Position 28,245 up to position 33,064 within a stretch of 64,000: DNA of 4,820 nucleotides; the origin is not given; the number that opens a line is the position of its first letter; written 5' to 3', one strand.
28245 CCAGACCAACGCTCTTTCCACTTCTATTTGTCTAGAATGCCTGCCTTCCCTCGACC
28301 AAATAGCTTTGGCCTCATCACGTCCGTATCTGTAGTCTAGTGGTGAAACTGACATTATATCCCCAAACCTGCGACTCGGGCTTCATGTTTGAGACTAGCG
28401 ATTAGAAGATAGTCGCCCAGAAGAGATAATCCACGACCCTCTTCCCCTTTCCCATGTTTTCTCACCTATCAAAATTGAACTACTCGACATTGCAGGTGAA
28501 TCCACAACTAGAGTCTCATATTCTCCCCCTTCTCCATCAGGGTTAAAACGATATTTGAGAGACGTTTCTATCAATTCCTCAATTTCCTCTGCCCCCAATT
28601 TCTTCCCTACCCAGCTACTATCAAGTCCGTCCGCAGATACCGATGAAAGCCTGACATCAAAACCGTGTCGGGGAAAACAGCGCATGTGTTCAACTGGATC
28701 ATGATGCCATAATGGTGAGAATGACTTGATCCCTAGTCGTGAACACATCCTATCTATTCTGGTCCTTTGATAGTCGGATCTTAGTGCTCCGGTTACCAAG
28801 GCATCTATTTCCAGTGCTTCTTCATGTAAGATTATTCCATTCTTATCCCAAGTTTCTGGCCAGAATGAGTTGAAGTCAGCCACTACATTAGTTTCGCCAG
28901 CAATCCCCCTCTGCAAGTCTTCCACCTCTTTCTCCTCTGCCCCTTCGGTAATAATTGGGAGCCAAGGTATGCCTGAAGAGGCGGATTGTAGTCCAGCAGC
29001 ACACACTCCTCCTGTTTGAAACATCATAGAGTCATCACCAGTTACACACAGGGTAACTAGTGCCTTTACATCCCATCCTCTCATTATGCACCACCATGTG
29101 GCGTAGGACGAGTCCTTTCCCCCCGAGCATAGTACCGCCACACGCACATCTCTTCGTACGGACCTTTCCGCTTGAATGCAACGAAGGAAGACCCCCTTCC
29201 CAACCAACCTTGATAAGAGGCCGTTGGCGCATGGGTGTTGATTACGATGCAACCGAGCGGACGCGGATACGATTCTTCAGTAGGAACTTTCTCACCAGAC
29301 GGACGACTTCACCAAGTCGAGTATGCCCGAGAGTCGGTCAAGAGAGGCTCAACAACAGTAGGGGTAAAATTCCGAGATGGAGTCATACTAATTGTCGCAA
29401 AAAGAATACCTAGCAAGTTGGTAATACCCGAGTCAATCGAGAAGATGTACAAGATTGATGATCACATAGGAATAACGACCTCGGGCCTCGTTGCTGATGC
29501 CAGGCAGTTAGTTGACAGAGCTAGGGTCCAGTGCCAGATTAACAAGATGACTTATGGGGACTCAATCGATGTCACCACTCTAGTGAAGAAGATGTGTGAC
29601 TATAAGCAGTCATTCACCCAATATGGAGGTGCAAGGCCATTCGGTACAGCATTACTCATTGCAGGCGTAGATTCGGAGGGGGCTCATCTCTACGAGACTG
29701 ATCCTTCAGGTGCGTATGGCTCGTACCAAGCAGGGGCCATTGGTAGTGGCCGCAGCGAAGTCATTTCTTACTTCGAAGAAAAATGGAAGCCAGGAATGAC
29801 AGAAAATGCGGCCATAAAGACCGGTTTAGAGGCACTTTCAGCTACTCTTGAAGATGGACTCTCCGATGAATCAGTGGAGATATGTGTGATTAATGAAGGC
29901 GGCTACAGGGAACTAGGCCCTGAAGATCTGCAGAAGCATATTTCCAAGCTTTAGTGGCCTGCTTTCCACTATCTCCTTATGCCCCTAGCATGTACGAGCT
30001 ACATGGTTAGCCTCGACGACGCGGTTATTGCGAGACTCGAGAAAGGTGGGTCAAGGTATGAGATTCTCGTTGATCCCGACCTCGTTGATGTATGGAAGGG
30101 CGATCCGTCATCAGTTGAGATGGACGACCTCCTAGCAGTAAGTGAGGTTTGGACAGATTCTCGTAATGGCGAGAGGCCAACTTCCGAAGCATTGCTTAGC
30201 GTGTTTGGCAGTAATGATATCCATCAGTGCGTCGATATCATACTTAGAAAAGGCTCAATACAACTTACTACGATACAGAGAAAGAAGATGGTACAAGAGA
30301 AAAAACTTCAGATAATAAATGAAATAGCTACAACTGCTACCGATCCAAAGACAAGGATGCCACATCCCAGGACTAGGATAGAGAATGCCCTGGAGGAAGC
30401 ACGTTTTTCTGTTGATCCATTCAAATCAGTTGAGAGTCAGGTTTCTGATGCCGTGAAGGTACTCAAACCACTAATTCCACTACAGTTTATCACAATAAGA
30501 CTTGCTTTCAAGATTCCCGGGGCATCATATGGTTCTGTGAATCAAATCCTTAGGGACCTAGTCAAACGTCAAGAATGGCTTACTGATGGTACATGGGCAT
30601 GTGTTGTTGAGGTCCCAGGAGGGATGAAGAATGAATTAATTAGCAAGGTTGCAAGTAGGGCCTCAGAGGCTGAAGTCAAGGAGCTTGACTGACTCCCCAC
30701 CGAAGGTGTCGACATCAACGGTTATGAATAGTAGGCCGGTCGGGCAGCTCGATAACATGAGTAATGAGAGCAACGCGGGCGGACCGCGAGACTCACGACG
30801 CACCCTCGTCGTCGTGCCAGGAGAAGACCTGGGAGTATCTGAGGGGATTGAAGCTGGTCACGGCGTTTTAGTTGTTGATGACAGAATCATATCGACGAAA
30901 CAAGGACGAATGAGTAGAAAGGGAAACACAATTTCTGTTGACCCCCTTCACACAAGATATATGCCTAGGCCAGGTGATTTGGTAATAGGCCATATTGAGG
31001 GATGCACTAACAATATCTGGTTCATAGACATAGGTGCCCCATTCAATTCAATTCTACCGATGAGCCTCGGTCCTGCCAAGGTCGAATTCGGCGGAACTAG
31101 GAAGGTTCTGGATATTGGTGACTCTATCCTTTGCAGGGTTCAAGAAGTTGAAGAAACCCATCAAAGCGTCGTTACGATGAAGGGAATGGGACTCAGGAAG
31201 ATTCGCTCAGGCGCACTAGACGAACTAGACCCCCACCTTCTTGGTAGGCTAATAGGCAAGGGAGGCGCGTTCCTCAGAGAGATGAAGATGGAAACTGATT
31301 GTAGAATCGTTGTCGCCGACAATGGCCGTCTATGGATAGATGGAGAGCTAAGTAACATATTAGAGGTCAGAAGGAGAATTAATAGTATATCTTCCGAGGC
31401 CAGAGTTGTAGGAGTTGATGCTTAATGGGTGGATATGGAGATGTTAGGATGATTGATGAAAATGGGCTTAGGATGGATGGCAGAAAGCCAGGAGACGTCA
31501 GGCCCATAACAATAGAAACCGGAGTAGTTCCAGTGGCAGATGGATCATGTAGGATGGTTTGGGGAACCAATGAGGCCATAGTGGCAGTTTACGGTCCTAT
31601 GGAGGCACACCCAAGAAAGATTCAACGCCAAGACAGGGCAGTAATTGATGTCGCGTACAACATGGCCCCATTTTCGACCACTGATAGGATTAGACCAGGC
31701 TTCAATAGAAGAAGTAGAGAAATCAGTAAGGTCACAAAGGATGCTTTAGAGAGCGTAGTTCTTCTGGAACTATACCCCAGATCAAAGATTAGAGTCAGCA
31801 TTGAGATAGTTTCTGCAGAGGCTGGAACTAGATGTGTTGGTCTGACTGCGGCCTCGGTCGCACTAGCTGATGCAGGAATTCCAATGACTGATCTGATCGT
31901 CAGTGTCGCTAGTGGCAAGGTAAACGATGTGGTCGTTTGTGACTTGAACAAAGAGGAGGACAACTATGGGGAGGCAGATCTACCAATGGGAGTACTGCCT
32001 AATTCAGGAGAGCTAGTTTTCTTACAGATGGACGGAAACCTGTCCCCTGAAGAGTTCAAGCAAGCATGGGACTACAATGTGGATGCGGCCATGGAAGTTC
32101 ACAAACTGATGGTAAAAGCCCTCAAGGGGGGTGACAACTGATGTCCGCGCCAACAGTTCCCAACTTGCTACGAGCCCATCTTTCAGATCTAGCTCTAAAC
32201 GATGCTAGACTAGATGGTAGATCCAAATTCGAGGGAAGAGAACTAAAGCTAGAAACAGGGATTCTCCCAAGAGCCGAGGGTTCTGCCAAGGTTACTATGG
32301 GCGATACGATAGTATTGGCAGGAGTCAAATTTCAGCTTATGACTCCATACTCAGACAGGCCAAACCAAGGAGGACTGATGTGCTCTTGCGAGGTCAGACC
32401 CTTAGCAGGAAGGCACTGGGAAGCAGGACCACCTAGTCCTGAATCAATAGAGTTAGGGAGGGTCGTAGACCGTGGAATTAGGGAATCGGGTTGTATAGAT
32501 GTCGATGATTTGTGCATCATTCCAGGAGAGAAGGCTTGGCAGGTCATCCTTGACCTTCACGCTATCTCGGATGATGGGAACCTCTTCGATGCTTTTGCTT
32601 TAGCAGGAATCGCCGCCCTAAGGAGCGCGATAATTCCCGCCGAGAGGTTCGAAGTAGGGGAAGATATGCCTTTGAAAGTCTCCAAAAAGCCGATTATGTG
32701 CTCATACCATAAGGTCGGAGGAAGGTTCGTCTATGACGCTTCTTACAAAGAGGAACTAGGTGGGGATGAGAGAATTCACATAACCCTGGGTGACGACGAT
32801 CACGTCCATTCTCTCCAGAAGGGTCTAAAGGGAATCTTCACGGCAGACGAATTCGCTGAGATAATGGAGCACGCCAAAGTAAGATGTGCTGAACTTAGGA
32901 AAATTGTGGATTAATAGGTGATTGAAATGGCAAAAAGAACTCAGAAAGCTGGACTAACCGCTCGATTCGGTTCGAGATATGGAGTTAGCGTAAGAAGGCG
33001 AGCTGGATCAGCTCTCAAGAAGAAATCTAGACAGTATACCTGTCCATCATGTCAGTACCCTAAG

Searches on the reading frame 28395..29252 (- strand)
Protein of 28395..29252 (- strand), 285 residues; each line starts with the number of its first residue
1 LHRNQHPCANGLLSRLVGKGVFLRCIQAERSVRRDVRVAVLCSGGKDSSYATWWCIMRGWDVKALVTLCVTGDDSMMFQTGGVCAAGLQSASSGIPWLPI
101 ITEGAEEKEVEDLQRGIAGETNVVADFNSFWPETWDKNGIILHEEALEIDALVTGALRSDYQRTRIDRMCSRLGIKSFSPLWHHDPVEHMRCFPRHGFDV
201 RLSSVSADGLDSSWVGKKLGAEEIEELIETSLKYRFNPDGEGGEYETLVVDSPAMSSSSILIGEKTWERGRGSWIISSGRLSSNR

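Call 19: search_protein_families(library=pfam, proteins=[window:28395-29252:-], max_evalue=0.001)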
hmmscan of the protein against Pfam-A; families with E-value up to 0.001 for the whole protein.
window:28395-29252:- (285 aa): 1 family
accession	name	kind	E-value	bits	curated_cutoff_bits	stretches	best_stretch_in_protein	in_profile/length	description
PF01902.24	Diphthami_syn_2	-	1.7e-49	168.7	23.2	2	145-272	82-210/219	Diphthamide synthase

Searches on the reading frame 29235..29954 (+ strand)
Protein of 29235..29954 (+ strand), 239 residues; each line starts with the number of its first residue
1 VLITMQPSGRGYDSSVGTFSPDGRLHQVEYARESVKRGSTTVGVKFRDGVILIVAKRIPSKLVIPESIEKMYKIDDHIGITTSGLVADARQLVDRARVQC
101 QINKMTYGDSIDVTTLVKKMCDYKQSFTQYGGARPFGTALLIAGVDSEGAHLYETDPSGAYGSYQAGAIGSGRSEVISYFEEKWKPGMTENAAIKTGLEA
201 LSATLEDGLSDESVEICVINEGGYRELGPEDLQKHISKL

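Call 19: search_protein_families(library=pfam, proteins=[window:29235-29954:+], max_evalue=0.001)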
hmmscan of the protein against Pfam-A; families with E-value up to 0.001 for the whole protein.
window:29235-29954:+ (239 aa): 2 families
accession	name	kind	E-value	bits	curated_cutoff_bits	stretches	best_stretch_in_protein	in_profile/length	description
PF00227.31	Proteasome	-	2e-61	207.4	22.4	1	35-219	1-189/189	Proteasome subunit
PF10584.14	Proteasome_A_N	-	7.7e-12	45.1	27.7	1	12-33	1-22/23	Proteasome subunit A N-terminal signature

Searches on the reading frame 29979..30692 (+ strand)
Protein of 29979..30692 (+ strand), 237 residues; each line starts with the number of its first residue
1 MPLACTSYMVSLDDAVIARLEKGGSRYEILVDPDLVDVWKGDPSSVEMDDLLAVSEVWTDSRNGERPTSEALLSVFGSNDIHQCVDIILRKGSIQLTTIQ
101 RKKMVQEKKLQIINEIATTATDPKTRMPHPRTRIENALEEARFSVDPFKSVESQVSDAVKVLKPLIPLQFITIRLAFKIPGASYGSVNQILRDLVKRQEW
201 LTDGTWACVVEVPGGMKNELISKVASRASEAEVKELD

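Call 19: search_protein_families(library=pfam, proteins=[window:29979-30692:+], max_evalue=0.001)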
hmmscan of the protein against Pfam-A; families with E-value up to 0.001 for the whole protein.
window:29979-30692:+ (237 aa): 3 families
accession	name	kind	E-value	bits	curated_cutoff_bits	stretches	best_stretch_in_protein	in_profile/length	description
PF09377.16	SBDS_domain_II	-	3.8e-22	78.4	27.2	1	111-170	2-61/62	SBDS protein, domain II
PF01172.24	SBDS_N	-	8.6e-21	74.1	24.6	1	15-102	2-88/88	Shwachman-Bodian-Diamond syndrome (SBDS) N-terminal domain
PF20268.4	SBDS_C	-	5.6e-09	36.2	27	1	173-237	1-70/71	SBDS protein, C-terminal domain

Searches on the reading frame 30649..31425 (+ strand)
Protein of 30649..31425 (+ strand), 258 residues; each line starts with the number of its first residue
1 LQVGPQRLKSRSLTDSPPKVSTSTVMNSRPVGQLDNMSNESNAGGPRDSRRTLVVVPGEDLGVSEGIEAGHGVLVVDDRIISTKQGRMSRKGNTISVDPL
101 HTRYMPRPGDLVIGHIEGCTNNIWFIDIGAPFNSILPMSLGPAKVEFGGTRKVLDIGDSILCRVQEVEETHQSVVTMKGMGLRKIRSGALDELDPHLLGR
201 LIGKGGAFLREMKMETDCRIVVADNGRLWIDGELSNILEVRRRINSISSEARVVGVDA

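Call 20: search_protein_families(library=pfam, proteins=[window:30649-31425:+], max_evalue=0.001)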
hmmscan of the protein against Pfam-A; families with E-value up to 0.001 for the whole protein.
window:30649-31425:+ (258 aa): 5 families
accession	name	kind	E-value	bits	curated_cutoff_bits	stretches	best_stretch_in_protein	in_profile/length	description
PF21266.3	RRP4_S1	-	1.8e-07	31.7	27.3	1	103-139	1-37/73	RRP4, S1 domain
PF00013.35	KH_1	-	2.1e-06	27.9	21.5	1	194-244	7-64/66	KH domain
PF14382.12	ECR1_N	-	1.7e-05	24.9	27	1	54-90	1-37/38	Exosome complex exonuclease RRP4 N-terminal region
PF21262.3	RRP40_S1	-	0.00015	22.1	27.1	1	104-172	1-67/83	Exosome complex component RRP40, S1 domain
PF15985.11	KH_6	-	0.00068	20.4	27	0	193-233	6-44/47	KH domain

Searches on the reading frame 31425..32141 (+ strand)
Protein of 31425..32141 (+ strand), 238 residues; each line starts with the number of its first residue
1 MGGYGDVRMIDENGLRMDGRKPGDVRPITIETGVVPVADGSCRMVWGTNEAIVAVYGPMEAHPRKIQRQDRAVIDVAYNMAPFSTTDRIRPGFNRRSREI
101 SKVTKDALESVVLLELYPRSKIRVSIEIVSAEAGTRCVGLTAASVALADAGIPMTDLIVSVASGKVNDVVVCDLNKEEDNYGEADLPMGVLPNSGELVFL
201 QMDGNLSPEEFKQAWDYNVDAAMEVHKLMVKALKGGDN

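Call 20: search_protein_families(library=pfam, proteins=[window:31425-32141:+], max_evalue=0.001)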
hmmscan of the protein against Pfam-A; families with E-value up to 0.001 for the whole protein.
window:31425-32141:+ (238 aa): 2 families
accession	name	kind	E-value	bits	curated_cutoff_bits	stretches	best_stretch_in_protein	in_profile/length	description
PF01138.27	RNase_PH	-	8.1e-30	104.3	25.5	1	25-153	2-130/130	3' exoribonuclease family, domain 1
PF03725.20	RNase_PH_C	-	1.5e-12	47.7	20.8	1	156-214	1-60/67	3' exoribonuclease family, domain 2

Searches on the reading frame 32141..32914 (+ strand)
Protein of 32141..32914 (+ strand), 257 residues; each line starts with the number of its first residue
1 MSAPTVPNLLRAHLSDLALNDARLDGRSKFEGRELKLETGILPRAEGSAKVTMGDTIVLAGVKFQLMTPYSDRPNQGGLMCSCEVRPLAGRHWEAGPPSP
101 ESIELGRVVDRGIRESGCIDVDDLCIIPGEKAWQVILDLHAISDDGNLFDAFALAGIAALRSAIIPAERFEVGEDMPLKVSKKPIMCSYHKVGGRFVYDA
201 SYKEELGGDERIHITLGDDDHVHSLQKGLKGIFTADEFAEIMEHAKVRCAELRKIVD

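Call 20: search_protein_families(library=pfam, proteins=[window:32141-32914:+], max_evalue=0.001)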
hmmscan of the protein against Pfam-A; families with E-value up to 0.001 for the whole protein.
window:32141-32914:+ (257 aa): 2 families
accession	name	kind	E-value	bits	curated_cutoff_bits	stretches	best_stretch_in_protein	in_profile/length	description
PF01138.27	RNase_PH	-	1.4e-30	106.8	25.5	1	31-166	1-130/130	3' exoribonuclease family, domain 1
PF03725.20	RNase_PH_C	-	1e-05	25.8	20.8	1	184-246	3-65/67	3' exoribonuclease family, domain 2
